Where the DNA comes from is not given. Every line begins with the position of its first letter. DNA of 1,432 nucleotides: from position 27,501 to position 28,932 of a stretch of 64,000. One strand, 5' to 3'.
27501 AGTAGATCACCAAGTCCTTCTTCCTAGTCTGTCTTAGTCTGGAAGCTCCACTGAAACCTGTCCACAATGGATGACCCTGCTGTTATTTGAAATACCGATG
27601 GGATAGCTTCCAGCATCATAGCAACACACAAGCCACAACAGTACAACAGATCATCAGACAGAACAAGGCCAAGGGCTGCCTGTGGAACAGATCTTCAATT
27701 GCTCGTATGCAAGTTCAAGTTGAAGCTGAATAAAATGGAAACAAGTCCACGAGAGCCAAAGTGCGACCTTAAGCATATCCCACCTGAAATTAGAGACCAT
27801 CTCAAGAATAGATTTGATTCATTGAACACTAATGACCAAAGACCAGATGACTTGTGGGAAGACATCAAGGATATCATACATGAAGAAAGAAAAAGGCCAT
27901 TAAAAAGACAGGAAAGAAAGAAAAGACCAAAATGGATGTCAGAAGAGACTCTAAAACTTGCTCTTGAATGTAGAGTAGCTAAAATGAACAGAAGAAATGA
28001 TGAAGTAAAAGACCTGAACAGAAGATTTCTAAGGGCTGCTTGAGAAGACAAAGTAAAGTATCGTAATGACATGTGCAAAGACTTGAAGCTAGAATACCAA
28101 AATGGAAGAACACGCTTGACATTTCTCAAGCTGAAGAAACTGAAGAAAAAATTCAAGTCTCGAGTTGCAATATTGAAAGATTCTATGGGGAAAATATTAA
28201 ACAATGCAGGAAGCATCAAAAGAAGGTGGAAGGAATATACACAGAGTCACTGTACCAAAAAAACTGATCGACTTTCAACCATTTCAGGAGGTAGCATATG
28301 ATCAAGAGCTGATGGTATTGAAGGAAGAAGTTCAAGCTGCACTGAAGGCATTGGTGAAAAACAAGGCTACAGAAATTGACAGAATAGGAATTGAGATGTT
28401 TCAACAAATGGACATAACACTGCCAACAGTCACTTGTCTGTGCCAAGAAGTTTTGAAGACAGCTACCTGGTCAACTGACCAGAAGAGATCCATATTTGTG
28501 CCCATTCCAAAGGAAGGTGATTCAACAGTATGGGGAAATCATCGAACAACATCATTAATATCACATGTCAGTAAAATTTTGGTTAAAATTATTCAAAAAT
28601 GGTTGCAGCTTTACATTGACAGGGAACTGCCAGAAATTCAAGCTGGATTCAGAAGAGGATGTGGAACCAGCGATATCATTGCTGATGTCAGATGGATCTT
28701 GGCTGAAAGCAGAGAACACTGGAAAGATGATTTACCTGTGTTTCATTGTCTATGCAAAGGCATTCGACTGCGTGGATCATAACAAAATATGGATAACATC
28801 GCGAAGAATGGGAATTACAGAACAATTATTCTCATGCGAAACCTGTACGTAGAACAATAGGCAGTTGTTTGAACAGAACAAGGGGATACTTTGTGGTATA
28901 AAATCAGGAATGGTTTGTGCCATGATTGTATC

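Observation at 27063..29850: Head-to-head RTE/BovB pair resembling a twin-priming inversion with internal deletion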

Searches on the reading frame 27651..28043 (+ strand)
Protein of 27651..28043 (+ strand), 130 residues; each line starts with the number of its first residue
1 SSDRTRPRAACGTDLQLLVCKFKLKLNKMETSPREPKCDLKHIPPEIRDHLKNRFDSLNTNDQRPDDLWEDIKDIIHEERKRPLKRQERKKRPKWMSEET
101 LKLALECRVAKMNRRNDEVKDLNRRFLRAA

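Call 38: search_protein_families(library=pfam, proteins=[window:27651-28043:+], max_evalue=0.001)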
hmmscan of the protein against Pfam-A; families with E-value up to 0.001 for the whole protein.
window:27651-28043:+ (130 aa): 0 families

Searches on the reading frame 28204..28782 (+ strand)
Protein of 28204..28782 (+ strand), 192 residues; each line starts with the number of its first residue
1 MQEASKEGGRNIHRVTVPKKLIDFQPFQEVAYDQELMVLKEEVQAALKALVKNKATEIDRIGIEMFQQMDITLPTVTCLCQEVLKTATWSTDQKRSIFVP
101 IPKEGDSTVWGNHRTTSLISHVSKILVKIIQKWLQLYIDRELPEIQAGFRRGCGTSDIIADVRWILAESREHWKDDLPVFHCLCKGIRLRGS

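Call 35: find_encoding_contigs(protein=window:28204-28782:+, flank=4000, max_places=6)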
Protein window:28204-28782:+ (192 aa): no gene with exactly this product is on record in the collection.

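Call 38: search_protein_families(library=pfam, proteins=[window:28204-28782:+], max_evalue=0.001)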
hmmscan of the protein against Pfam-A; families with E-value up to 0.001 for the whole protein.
window:28204-28782:+ (192 aa): 1 family
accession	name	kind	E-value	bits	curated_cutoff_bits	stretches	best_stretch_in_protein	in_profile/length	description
PF00078.32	RVT_1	-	0.00041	20.5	29.6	1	101-168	1-63/205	Reverse transcriptase (RNA-dependent DNA polymerase)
